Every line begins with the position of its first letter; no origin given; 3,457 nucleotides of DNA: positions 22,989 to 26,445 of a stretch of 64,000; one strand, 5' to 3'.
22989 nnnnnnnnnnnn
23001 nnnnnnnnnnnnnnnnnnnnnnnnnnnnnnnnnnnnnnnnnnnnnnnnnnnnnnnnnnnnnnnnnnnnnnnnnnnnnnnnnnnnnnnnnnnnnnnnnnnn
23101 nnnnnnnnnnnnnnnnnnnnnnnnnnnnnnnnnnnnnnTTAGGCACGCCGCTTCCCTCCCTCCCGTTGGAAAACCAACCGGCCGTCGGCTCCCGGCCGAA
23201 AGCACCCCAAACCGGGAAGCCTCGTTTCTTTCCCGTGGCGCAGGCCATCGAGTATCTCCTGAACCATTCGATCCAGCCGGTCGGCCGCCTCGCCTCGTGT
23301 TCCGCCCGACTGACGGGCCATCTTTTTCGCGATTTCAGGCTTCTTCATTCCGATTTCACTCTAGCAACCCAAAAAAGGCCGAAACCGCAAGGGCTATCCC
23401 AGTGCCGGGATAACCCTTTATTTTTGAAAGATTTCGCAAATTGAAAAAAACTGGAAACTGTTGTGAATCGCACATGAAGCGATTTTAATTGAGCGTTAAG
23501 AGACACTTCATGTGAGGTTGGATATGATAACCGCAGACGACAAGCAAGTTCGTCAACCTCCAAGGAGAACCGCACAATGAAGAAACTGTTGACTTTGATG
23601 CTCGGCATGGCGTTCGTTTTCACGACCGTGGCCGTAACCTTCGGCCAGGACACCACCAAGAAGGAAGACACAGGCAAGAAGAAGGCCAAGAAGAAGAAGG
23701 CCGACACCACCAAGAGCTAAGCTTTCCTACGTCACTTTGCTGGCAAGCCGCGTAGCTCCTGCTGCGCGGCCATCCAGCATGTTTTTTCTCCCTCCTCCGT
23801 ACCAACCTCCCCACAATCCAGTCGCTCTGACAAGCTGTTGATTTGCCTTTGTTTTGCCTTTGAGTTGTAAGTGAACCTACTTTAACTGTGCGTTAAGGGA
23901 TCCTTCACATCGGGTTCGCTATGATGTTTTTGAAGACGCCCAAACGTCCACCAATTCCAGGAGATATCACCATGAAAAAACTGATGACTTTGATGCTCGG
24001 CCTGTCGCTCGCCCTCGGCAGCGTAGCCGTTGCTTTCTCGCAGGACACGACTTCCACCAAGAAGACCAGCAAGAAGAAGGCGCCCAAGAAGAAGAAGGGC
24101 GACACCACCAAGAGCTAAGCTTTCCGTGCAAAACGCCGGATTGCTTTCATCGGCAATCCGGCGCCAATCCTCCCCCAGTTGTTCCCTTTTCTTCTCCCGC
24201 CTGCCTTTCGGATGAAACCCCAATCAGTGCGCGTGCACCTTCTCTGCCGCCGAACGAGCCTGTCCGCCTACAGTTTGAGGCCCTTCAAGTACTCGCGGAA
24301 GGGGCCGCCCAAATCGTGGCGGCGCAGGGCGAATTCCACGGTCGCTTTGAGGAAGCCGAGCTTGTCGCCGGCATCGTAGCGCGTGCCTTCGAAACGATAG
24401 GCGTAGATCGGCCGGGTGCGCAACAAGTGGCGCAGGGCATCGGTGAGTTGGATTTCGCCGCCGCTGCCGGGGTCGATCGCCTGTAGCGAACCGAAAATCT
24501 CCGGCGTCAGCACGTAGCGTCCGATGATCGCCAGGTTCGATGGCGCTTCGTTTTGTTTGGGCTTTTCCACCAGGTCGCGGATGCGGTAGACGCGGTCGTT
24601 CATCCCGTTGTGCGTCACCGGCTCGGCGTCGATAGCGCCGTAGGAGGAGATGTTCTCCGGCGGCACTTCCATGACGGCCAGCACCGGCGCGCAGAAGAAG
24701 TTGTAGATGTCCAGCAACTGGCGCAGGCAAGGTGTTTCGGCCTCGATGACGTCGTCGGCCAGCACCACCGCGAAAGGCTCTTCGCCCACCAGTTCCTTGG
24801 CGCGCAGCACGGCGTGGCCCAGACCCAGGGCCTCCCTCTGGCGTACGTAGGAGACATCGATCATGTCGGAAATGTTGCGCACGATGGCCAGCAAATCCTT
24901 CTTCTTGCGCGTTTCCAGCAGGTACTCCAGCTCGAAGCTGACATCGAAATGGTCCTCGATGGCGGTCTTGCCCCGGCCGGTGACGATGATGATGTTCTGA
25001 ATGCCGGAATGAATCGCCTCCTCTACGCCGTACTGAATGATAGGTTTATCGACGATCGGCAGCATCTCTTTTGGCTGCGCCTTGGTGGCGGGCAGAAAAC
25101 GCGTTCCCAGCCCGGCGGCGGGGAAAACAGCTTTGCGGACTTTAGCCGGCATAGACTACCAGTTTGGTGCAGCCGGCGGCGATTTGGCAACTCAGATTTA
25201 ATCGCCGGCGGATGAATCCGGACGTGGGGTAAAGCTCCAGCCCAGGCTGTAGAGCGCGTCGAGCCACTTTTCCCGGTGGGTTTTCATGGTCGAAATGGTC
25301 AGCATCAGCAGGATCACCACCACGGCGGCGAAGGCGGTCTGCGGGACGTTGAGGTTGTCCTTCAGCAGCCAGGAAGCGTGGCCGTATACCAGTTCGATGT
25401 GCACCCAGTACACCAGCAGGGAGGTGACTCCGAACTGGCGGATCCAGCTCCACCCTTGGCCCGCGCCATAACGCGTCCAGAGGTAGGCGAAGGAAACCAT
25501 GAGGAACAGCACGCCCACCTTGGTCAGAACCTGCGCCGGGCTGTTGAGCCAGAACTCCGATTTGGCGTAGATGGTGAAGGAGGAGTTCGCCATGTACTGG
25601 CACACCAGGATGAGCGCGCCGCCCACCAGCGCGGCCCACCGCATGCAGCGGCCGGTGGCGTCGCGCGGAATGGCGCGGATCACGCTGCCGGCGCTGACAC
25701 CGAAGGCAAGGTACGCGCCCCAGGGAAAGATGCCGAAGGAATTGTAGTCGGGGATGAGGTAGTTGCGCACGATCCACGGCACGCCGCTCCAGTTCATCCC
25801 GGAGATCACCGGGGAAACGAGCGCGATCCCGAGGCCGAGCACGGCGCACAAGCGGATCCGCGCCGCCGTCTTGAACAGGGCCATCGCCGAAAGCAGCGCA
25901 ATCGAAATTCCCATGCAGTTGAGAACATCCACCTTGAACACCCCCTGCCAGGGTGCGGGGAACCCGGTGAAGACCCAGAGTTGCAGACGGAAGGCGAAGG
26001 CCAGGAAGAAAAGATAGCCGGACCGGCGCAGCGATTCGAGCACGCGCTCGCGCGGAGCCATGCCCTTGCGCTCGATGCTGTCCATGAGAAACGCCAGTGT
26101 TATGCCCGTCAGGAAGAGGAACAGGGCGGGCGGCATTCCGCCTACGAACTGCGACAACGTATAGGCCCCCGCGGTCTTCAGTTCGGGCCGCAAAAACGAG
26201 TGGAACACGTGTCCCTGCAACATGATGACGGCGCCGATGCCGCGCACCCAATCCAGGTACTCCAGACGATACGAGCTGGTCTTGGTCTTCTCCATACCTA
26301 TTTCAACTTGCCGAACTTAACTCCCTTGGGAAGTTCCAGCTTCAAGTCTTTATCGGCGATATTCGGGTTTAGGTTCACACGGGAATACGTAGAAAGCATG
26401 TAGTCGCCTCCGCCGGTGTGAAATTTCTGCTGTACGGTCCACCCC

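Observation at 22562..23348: Small HU-like gene translationally coupled to a TIR-domain gene carrying a second HU-like half-module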

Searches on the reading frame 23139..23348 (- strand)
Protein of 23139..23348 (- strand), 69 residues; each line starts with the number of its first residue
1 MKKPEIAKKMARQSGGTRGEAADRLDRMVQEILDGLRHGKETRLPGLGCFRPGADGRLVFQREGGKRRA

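Call 3: search_protein_families(library=pfam, proteins=[window:23139-23348:-], max_evalue=1)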
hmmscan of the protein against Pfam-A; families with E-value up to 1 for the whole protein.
window:23139-23348:- (69 aa): 4 families
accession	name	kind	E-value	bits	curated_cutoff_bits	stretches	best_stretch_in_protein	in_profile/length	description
PF00216.26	Bac_DNA_binding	-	4.7e-06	27.2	22.4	1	1-51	1-51/90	Bacterial DNA-binding protein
PF18175.6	HU-CCDC81_bac_2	-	1.5e-05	25.2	35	1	8-62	5-59/70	CCDC81-like prokaryotic HU domain 2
PF18291.6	HU-HIG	-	0.00015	22.2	26.2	1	5-57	36-88/125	HU domain fused to wHTH, Ig, or Glycine-rich motif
PF14098.11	SSPI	-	0.18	12.4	27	1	30-49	21-40/65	Small, acid-soluble spore protein I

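Call 4: search_protein_families(library=padloc, proteins=[window:23139-23348:-], max_evalue=1)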
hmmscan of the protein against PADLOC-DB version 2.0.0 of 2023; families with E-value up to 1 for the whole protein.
window:23139-23348:- (69 aa): 0 families

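Call 6: find_homologous_proteins(query=window:23139-23348:-, max_evalue=0.01)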
Query window:23139-23348:- (69 aa): 137 proteins with E <= 0.01 among 138 candidates; the best 120 are listed.
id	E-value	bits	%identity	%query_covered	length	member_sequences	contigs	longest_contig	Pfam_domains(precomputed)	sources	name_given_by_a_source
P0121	1.1e-33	132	93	97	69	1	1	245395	PF18175.7,PF00216.27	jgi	jgi:nucleoid DNA-binding protein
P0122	1.9e-32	128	91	100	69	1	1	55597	PF18175.7,PF00216.27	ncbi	-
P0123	2.2e-32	127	90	100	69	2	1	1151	PF00216.27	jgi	jgi:nucleoid DNA-binding protein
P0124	2.5e-32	127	91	99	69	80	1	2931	PF00216.27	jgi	jgi:nucleoid DNA-binding protein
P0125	3.2e-32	127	90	99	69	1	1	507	-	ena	-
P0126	5.0e-32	126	91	99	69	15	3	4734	PF18175.7,PF00216.27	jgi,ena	jgi:nucleoid DNA-binding protein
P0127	9.6e-32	125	90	100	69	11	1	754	PF00216.27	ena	-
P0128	1.1e-31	125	90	97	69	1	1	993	PF18175.7,PF00216.27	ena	-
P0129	1.7e-31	125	88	100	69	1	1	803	-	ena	-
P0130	2.5e-31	124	90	100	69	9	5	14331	PF18175.7,PF00216.27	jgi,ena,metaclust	jgi:nucleoid DNA-binding protein|metaclust:\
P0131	3.3e-31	124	88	100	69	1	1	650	PF00216.27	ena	-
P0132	4.2e-31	123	88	100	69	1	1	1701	PF18175.7,PF00216.27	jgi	jgi:nucleoid DNA-binding protein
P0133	8.8e-31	122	87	100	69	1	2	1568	PF00216.27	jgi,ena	jgi:nucleoid DNA-binding protein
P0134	9.8e-31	122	87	97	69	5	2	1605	PF00216.27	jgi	jgi:nucleoid DNA-binding protein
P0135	1.1e-30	122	87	97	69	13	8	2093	PF00216.27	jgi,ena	jgi:nucleoid DNA-binding protein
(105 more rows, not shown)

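Call 29: predict_structure(alignment_id=A2)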
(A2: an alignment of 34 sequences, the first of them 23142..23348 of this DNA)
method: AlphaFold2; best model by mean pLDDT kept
length: 69 residues; sequences in the alignment: 34
mean_pLDDT: 61.6   pTM: 0.39
mean pLDDT of the five models: 61.6, 60.9, 58.7, 52.3, 49.1
residues with pLDDT >= 90: 0; 70-90: 13; 50-70: 47; < 50: 9
segments of 3 or more residues with pLDDT < 50: 64-69
pLDDT, mean of each block of 10 residues (from residue 1): 56 54 69 69 67 66 50
secondary structure, 60 per line:
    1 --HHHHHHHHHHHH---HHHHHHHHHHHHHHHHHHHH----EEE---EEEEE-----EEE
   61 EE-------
elements in order: H3-14 H18-37 E42-44 E48-52 E58-62

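Call 34: fold_search(model_id=the predicted structure, library=pdb)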
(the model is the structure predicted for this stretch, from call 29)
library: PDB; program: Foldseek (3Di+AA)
matches with E <= 10: 171; with E <= 0.001: 2
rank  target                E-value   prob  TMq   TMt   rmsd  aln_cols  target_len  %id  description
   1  4yew_C                7.9e-04  1.00  0.64  0.63   3.0        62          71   21  HUab-19bp (released 2016-06-29)
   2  1huu_C                7.9e-04  1.00  0.61  0.59   3.3        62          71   27  DNA-BINDING PROTEIN HU FROM BACILLUS STEAROTHERMOPHILUS (released 1999-01-13)
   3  4p3v                  1.3e-03  1.00  0.65  0.63   3.0        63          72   22  Crystal structure of the E. coli HU beta2 protein (released 2015-04-15)
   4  4yft_A                1.6e-03  1.00  0.59  0.55   4.0        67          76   22  HUab-20bp (released 2016-06-29)
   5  4yex_C                1.8e-03  1.00  0.64  0.62   3.1        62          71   21  HUaa-19bp (released 2016-06-29)
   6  4yey_C                1.8e-03  1.00  0.63  0.61   3.2        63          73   22  HUaa-20bp (released 2016-06-29)
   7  4yf0_A                1.9e-03  1.00  0.61  0.57   3.8        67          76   19  HU38-19bp (released 2016-06-29)
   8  4yf0_B                1.9e-03  1.00  0.54  0.44   9.8        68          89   19  HU38-19bp (released 2016-06-29)
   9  1riy                  2.1e-03  1.00  0.63  0.61   3.2        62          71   22  HU mutant V42I from Thermotoga maritima (released 2004-12-07)
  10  4yfh_B                2.1e-03  1.00  0.54  0.44  10.7        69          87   20  HU38-20bp (released 2016-06-29)
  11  1huu_B                2.4e-03  1.00  0.57  0.55   3.9        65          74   29  DNA-BINDING PROTEIN HU FROM BACILLUS STEAROTHERMOPHILUS (released 1999-01-13)
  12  4yew_A                3.4e-03  1.00  0.63  0.62   3.1        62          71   22  HUab-19bp (released 2016-06-29)
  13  6oaj_D                4.2e-03  1.00  0.60  0.59   3.5        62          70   21  HUaE34K 19bp SYM DNA (released 2020-03-18)
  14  4yey_A                5.1e-03  1.00  0.62  0.60   3.2        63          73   21  HUaa-20bp (released 2016-06-29)
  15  8flj_E                5.1e-03  1.00  0.51  0.40   9.7        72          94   25  Cas1-Cas2/3 integrase and IHF bound to CRISPR leader, repeat and foreign DNA (released 2023-09-06)
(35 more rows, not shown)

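Call 46: search_protein_families(library=ncbifam, proteins=[window:23139-23348:-], max_evalue=0.01)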
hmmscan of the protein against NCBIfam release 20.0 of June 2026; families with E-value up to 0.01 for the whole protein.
window:23139-23348:- (69 aa): 3 families
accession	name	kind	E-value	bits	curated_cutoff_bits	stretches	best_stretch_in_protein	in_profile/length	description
TIGR01201.1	HU_rel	subfamily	7.6e-07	29.2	68.6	1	1-58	31-88/170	HU family DNA-binding protein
NF001401.0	PRK00285.1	equivalog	0.0034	17.5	111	1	2-51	7-56/103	integration host factor subunit alpha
TIGR00987.1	himA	equivalog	0.0065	16.8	120.25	1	3-51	4-52/96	integration host factor subunit alpha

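Call 52: search_dna_similar(query=window:23139-23348:-, collection=plasmids, mode=protein, max_rows=12, max_evalue=0.001)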
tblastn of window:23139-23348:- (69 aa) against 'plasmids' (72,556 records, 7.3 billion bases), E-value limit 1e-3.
Records with a match: 2; places in all: 2; records where one place covers at least 80% of the query: 1.
Best place of each record, by identity: <60% 2.
By first word of the organism name: Deinococcus 1; Ralstonia 1.
By predicted mobility (MOB-suite, as given by PLSDB): non-mobilizable 1; mobilizable 1.
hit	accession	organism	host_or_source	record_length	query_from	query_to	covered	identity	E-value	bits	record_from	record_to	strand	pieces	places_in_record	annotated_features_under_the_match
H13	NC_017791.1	Deinococcus gobiensis I-0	-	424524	1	69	100%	33.8%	7e-4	42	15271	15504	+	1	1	HU family DNA-binding protein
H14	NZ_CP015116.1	Ralstonia pseudosolanacearum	eggplant,true culture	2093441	1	50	72%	40.0%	3e-4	44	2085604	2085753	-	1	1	none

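Call 59: find_related_loci(query=A2, collection=viral_contigs, flank=5000)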
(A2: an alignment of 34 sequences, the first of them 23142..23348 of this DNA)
Query A2 (69 aa) in viral_contigs; peptide patterns used: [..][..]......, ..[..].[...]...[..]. (x = any residue, [..] = any of these).
92 stretches matched a pattern, but none encodes a relative of the query by tblastn (E <= 1e-3).

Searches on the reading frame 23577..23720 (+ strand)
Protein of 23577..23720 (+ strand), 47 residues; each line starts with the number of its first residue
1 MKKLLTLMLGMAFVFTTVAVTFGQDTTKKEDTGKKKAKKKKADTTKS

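Call 3: search_protein_families(library=pfam, proteins=[window:23577-23720:+], max_evalue=1)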
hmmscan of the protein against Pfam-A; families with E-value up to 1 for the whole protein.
window:23577-23720:+ (47 aa): 2 families
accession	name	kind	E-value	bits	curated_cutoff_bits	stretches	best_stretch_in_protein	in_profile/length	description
PF02950.22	Conotoxin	-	0.17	13.3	25.1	1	5-45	3-43/75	Conotoxin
PF20048.4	DUF6450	-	0.26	11.6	25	1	11-29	49-67/68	Domain of unknown function (DUF6450)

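Call 39: find_related_loci(query=A3, collection=genome_contigs, flank=4000)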
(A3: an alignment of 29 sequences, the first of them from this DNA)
Query A3 (47 aa) in genome_contigs; peptide patterns used: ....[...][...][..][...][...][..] (x = any residue, [..] = any of these).
599 stretches matched a pattern (row limit reached: there are more); 35 encode a relative of the query (tblastn E <= 1e-3); 35 distinct loci.
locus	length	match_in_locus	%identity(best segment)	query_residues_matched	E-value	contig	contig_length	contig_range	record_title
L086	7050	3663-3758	72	1-32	7e-12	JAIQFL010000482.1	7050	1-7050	MAG: Terriglobia bacterium isolate SRVP_16 SR-VP_26_10_2019_C_20cm_scaffold_17936, whole genome shotgun sequence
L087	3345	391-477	78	1-32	3e-10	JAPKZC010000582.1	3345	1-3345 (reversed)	MAG: Candidatus Solibacter sp. isolate LacPavin_0419_WC70L_MAG_63_6 LacPavin_0419_WC70L_scaffold_539614, whole genome sh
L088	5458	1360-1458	64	1-33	6e-10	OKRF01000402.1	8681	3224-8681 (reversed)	Solibacteraceae bacterium SbA3 strain Peat soil MAG SbA3 genome assembly, contig: SBA3_Contig_460, whole genome shotgun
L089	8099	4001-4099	64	1-33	5e-10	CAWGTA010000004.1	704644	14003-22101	MAG: Terriglobia bacterium isolate MFD05521.bin.1.209 genome assembly, contig: contig_40626, whole genome shotgun sequen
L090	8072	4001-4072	83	1-24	7e-9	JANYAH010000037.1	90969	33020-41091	MAG: Candidatus Solibacter sp. isolate GL140_5_metabat_219_sub GL140_5_k141_3360330, whole genome shotgun sequence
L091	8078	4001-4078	81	1-26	7e-9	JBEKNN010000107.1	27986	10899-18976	MAG: Bryobacteraceae bacterium isolate SPRUCE 418 SPRUCE_418_107, whole genome shotgun sequence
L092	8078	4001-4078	77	1-26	9e-9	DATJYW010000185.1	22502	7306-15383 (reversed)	MAG TPA_asm: Candidatus Acidiferrales bacterium isolate SMAG_U15162 k141_4857359, whole genome shotgun sequence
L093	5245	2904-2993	63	1-30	1e-8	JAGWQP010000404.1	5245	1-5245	MAG: Acidobacteriota bacterium isolate REEB305 k141_2641041, whole genome shotgun sequence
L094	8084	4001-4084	68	1-28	1e-8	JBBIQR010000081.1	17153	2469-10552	MAG: Candidatus Solibacter sp. isolate QH2F170213_bin_330 NODE_3806_length_17153_cov_5.301380, whole genome shotgun sequ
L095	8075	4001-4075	76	1-25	2e-8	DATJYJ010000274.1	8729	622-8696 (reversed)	MAG TPA_asm: Verrucomicrobiia bacterium isolate SMAG_U15149 k141_1670286, whole genome shotgun sequence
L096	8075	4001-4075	76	1-25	3e-8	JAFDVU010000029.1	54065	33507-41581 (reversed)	MAG: Acidobacteria bacterium isolate SZAS-9 LIN-567__29__length-54065, whole genome shotgun sequence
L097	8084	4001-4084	68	1-28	4e-8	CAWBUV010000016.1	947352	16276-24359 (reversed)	MAG: uncultured Solibacteraceae bacterium isolate MFD00822.bin.2.163 genome assembly, contig: contig_67948, whole genome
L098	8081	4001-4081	67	1-27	3e-8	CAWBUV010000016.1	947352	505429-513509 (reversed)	MAG: uncultured Solibacteraceae bacterium isolate MFD00822.bin.2.163 genome assembly, contig: contig_67948, whole genome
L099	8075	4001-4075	76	1-25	3e-8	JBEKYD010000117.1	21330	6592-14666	MAG: Bryobacteraceae bacterium isolate SPRUCE 667 SPRUCE_667_117, whole genome shotgun sequence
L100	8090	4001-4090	67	1-30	5e-8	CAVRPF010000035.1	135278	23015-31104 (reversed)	MAG: Bryobacterales bacterium isolate MFD09603.bin.2.110 genome assembly, contig: contig_77011, whole genome shotgun seq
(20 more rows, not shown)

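Call 46: search_protein_families(library=ncbifam, proteins=[window:23577-23720:+], max_evalue=0.01)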
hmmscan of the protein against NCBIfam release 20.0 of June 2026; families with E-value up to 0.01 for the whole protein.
window:23577-23720:+ (47 aa): 0 families

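Call 72: find_homologous_proteins(query=A3, max_evalue=0.001)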
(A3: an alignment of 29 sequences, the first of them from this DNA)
Query A3 (29 sequences) (47 aa, profile of the alignment): 1975 proteins with E <= 0.001 among 8000 candidates; the best 120 are listed.
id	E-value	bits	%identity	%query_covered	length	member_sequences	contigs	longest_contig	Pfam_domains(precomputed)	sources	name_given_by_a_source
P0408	3.8e-20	90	75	68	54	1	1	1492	-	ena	-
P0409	1.0e-19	88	63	57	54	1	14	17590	-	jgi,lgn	-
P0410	3.6e-19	87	62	55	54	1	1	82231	-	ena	-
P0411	3.9e-19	87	69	55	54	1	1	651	-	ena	-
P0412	5.1e-19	86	80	53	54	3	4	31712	-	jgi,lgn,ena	jgi:hypothetical protein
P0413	6.0e-19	86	72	53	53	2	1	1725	-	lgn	-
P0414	6.3e-19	86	66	68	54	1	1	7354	-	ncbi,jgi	ncbi:MAG TPA: hypothetical protein VGH38_19445 [Bryobacteraceae bacterium]|jgi:hypothetical protein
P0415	7.7e-19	86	76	53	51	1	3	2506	-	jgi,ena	-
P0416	8.8e-19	85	64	53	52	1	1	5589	-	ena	-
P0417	1.1e-18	85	68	53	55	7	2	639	-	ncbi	-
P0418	1.1e-18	85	63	57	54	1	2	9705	-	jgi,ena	-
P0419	1.1e-18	85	85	55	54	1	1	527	-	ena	-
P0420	1.1e-18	85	60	53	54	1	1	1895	-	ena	-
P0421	1.3e-18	85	70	57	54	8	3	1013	-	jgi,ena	jgi:ribosomal protein L12E/L44/L45/RPP1/RPP2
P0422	1.7e-18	84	76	53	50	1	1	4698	-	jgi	-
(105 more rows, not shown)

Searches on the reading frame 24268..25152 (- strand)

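Call 46: search_protein_families(library=ncbifam, proteins=[window:24268-25152:-], max_evalue=0.01)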
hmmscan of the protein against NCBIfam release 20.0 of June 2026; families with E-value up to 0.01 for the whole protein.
window:24268-25152:- (294 aa): 36 families (the best 25 are shown)
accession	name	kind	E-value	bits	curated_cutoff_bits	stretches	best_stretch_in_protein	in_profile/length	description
TIGR01099.1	galU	equivalog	2.3e-114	381.4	326.8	1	5-270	1-261/261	UTP--glucose-1-phosphate uridylyltransferase GalU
NF009928.0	PRK13389.1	equivalog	9.4e-82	274.5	548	1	3-290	6-295/302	UTP--glucose-1-phosphate uridylyltransferase GalU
NF007516.0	PRK10122.1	equivalog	3.2e-70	236.7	534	1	7-290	5-292/297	UTP--glucose-1-phosphate uridylyltransferase GalF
TIGR01105.1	galF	equivalog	2.6e-66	223.8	659.2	1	7-291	5-293/297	GalU regulator GalF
TIGR01208.1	rmlA_long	equivalog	4.9e-36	124.3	320.25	2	97-271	71-231/353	glucose-1-phosphate thymidylyltransferase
TIGR03992.1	Arch_glmU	subfamily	8.7e-35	120.3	292.1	2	96-270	70-223/393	bifunctional sugar-1-phosphate nucleotidylyltransferase/acetyltransferase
NF041313.1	UDPGP_AglF_Halo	equivalog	4.2e-33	114.7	400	2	97-262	70-222/234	UTP--glucose-1-phosphate uridylyltransferase AglF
NF041173.1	Sug_nt_acttase_Thmprot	equivalog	9.2e-18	64.3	600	1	7-264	2-217/405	bifunctional sugar-1-phosphate nucleotidylyltransferase/acetyltransferase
TIGR01207.1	rmlA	equivalog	5.4e-15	55.2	360.65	1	9-245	3-205/286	glucose-1-phosphate thymidylyltransferase RfbA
NF012024.0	PRK15480.1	equivalog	2.7e-14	53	588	1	4-242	2-206/292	glucose-1-phosphate thymidylyltransferase RfbA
NF045761.1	NAMPUrTaseMurU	equivalog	9e-13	48.6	250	1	7-60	2-55/226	N-acetylmuramate alpha-1-phosphate uridylyltransferase MurU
NF010935.0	PRK14355.1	equivalog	6e-12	44.9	718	2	8-75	6-70/459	bifunctional UDP-N-acetylglucosamine diphosphorylase/glucosamine-1-phosphate N-acetyltransferase GlmU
TIGR02623.1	G1P_cyt_trans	equivalog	4.6e-10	39.4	300.25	1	7-256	2-227/255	glucose-1-phosphate cytidylyltransferase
TIGR01173.1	glmU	equivalog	1.6e-09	37.2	366.85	1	8-174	3-138/452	bifunctional UDP-N-acetylglucosamine diphosphorylase/glucosamine-1-phosphate N-acetyltransferase GlmU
NF010933.0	PRK14353.1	equivalog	9.9e-09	34.3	505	2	5-69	5-66/453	bifunctional UDP-N-acetylglucosamine diphosphorylase/glucosamine-1-phosphate N-acetyltransferase GlmU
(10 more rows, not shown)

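Call 68: search_protein_families(library=padloc, proteins=[window:24268-25152:-], max_evalue=0.00001)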
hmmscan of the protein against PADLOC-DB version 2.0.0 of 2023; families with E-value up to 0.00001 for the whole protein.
window:24268-25152:- (294 aa): 0 families

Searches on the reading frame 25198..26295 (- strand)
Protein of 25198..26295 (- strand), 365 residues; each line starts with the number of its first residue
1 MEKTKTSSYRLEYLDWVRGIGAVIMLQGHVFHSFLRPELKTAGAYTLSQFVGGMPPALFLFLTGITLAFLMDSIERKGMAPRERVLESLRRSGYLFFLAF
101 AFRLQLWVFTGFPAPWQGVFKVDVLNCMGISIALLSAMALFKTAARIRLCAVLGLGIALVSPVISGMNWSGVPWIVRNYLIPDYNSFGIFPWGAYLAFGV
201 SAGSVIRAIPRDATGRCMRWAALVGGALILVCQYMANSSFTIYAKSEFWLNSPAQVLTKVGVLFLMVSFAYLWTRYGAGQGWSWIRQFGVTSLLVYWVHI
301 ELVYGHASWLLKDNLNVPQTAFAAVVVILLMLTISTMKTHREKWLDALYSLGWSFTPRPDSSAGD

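Call 46: search_protein_families(library=ncbifam, proteins=[window:25198-26295:-], max_evalue=0.01)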
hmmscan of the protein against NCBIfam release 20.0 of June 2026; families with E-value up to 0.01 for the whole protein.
window:25198-26295:- (365 aa): 0 families

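Call 68: search_protein_families(library=padloc, proteins=[window:25198-26295:-], max_evalue=0.00001)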
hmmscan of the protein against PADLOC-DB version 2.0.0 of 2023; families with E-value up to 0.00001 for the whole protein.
window:25198-26295:- (365 aa): 0 families

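Call 69: search_protein_families(library=pfam, proteins=[window:25198-26295:-], max_evalue=0.00001)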
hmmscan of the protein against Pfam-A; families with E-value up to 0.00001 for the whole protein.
window:25198-26295:- (365 aa): 1 family
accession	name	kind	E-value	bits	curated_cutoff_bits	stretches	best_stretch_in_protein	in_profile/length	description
PF01757.29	Acyl_transf_3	-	1.1e-08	35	31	1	12-334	2-324/326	Acyltransferase domain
